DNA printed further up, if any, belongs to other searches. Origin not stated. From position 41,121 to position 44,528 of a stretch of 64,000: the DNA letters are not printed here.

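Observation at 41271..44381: Atypical NRPS: A domain lacking the amino-binding Asp, half-size C domain, Cys-nucleophile thioesterase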

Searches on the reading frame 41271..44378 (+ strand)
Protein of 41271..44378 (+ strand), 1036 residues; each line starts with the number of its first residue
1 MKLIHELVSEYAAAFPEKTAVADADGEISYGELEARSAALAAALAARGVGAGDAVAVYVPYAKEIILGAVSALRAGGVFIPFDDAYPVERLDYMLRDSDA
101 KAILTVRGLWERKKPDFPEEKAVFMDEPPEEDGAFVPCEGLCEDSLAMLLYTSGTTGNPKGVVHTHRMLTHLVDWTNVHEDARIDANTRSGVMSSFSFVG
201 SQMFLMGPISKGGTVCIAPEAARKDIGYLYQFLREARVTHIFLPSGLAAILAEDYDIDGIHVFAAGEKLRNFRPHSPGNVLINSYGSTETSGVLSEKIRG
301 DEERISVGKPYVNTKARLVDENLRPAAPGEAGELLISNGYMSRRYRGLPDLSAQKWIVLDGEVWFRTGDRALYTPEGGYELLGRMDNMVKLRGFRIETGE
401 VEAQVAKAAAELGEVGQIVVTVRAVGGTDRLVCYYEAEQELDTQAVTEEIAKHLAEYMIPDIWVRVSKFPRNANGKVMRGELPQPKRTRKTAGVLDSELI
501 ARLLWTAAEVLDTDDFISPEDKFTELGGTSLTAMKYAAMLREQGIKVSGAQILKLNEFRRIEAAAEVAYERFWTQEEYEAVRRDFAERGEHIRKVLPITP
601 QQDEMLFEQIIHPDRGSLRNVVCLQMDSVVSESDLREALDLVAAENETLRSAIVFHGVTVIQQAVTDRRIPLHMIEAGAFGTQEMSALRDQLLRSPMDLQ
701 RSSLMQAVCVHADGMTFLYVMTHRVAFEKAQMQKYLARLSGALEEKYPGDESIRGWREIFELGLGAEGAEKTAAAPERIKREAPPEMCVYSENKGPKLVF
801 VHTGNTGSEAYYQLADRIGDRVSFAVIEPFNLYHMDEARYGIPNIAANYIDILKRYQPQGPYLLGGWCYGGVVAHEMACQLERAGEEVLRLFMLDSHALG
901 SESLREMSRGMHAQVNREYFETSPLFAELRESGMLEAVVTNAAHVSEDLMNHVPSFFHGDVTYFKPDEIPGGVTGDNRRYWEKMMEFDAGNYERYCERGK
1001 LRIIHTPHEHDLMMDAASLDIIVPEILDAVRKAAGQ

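Call 4: search_protein_families(library=pfam, proteins=[window:41271-44378:+], max_evalue=0.01)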
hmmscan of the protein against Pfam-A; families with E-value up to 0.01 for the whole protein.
window:41271-44378:+ (1036 aa): 6 families
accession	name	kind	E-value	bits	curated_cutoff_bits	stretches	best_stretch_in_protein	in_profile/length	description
PF00501.34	AMP-binding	-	1e-66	225.8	29.9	1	10-345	3-383/384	AMP-binding enzyme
PF00975.26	Thioesterase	-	6.6e-21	76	26.4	1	797-929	2-125/226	Thioesterase domain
PF00668.25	Condensation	-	1.6e-08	34.2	30.6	1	593-723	2-138/456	Condensation domain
PF00550.31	PP-binding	-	2.3e-07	31.4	20.8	1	506-560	6-62/67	Phosphopantetheine attachment site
PF12697.13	Abhydrolase_6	-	0.0028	18.8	26.3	0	798-900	1-94/217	Alpha/beta hydrolase family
PF13193.12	AMP-binding_C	-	0.0034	18.7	24.5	1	409-476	6-76/76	AMP-binding enzyme C-terminal domain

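Call 5: search_protein_families(library=ncbifam, proteins=[window:41271-44378:+], max_evalue=0.01)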
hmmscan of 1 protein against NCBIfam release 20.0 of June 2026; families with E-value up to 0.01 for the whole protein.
window:41271-44378:+ (1036 aa): 104 families (the best 25 are shown)
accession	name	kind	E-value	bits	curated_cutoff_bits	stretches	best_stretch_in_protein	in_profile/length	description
NF004282.0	PRK05691.1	subfamily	9.9e-84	280.7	4090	1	3-746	1132-1883/4334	non-ribosomal peptide synthase/polyketide synthase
TIGR01733.1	AA-adenyl-dom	subfamily_domain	2.1e-78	264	317.4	1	29-408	1-401/409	amino acid adenylation domain-containing protein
NF047350.1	aureusi_NRPS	equivalog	2.1e-76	257.1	2500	1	4-564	1436-1989/2373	aureusimine non-ribosomal peptide synthetase AusA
NF041803.1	NRPS_SolG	exception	3.6e-69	233.4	2200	1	4-547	563-1137/1163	solanimycin non-ribosomal peptide synthetase SolG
NF007605.2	PRK10252.1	equivalog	1.4e-67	228.2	2400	2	4-554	456-1030/1292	enterobactin non-ribosomal peptide synthetase EntF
NF038078.1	NRPS_MxcG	equivalog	2.7e-54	184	2300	1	4-541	458-1016/1442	myxochelin non-ribosomal peptide synthetase MxcG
NF004837.0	PRK06187.1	subfamily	4.7e-54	183.5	476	1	3-485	9-521/531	long-chain-fatty-acid--CoA ligase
NF003417.0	PRK04813.1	subfamily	1.8e-52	178.5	476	1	3-482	5-499/505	D-alanine--poly(phosphoribitol) ligase subunit DltA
NF006181.0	PRK08314.1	subfamily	7.6e-50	169.7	705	2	143-488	203-556/563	long-chain-fatty-acid--CoA ligase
TIGR01734.1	D-ala-DACP-lig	equivalog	3e-49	167.9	559.85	1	6-483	4-499/504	D-alanine--poly(phosphoribitol) ligase subunit DltA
NF006182.0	PRK08316.1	subfamily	2.8e-42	144.9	663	1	4-484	13-515/523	fatty acyl-CoA synthetase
NF005858.0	PRK07787.1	subfamily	2.4e-41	141.7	575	2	277-483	266-469/471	acyl-CoA synthetase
NF005702.0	PRK07514.1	subfamily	2.5e-40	138.3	558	2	276-482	293-496/506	malonyl-CoA synthase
TIGR03098.1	ligase_PEP_1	hypoth_equivalog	4e-40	137.8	592.35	2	3-170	1-189/517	acyl-CoA ligase (AMP-forming), exosortase A system-associated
NF004822.0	PRK06178.1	equivalog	3.3e-39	134.9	782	2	143-484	212-565/571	acyl-CoA synthetase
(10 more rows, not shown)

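Call 6: search_solved_structures(query=window:41271-44378:+, max_evalue=0.001, show_alignments=2)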
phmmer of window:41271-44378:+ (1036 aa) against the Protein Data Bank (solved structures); distinct sequences matched with E-value up to 0.001: 247 (the best 60 are shown).
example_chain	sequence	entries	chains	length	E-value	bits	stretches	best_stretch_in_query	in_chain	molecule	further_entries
6mfz_A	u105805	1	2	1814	8.2e-129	434.4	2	2-738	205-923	Linear gramicidin synthase subunit A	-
9be3_A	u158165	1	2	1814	9.7e-129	434.1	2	2-738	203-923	Linear gramicidin synthase subunit A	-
9meh_A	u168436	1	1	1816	9.8e-129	434.1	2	2-738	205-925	Linear gramicidin synthase subunit A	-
9be4_A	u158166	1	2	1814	3.8e-128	432.2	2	2-738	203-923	Linear gramicidin synthase subunit A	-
6mfy_A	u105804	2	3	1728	2.2e-124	419.7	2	2-738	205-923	Linear gramicidin synthase subunit A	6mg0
8xjz_C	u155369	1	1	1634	8.5e-76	258.9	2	8-561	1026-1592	Peptide synthetase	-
6mfx_A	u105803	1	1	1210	2.8e-73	250.6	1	2-738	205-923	Linear gramicidin synthase subunit A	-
6mfw_A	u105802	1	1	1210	6.4e-73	249.4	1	2-738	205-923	Linear gramicidin synthase subunit A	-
5es5_A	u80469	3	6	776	6.7e-70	239.4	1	2-559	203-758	Linear gramicidin synthetase subunit A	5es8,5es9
8hlk_A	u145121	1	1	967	2.3e-69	237.6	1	2-488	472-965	Microcystin synthetase B (Fragment)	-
4zxh_A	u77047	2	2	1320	1.6e-68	234.8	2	20-565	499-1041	ABBFA_003403 | Tyrocidine synthetase 3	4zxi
5es6_A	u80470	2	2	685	5.5e-67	229.7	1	2-484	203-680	Linear gramicidin synthase subunit A | Linear gramicidin synthetase subunit A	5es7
6ulz_A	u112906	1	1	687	5.5e-67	229.7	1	2-484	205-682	Linear gramicidin synthase subunit A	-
9bfd_B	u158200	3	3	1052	4.3e-66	226.8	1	4-542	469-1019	Tyrocidine synthase 2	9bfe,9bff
9bfd_A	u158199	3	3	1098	7.5e-63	216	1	2-554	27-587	Tyrocidine synthase 1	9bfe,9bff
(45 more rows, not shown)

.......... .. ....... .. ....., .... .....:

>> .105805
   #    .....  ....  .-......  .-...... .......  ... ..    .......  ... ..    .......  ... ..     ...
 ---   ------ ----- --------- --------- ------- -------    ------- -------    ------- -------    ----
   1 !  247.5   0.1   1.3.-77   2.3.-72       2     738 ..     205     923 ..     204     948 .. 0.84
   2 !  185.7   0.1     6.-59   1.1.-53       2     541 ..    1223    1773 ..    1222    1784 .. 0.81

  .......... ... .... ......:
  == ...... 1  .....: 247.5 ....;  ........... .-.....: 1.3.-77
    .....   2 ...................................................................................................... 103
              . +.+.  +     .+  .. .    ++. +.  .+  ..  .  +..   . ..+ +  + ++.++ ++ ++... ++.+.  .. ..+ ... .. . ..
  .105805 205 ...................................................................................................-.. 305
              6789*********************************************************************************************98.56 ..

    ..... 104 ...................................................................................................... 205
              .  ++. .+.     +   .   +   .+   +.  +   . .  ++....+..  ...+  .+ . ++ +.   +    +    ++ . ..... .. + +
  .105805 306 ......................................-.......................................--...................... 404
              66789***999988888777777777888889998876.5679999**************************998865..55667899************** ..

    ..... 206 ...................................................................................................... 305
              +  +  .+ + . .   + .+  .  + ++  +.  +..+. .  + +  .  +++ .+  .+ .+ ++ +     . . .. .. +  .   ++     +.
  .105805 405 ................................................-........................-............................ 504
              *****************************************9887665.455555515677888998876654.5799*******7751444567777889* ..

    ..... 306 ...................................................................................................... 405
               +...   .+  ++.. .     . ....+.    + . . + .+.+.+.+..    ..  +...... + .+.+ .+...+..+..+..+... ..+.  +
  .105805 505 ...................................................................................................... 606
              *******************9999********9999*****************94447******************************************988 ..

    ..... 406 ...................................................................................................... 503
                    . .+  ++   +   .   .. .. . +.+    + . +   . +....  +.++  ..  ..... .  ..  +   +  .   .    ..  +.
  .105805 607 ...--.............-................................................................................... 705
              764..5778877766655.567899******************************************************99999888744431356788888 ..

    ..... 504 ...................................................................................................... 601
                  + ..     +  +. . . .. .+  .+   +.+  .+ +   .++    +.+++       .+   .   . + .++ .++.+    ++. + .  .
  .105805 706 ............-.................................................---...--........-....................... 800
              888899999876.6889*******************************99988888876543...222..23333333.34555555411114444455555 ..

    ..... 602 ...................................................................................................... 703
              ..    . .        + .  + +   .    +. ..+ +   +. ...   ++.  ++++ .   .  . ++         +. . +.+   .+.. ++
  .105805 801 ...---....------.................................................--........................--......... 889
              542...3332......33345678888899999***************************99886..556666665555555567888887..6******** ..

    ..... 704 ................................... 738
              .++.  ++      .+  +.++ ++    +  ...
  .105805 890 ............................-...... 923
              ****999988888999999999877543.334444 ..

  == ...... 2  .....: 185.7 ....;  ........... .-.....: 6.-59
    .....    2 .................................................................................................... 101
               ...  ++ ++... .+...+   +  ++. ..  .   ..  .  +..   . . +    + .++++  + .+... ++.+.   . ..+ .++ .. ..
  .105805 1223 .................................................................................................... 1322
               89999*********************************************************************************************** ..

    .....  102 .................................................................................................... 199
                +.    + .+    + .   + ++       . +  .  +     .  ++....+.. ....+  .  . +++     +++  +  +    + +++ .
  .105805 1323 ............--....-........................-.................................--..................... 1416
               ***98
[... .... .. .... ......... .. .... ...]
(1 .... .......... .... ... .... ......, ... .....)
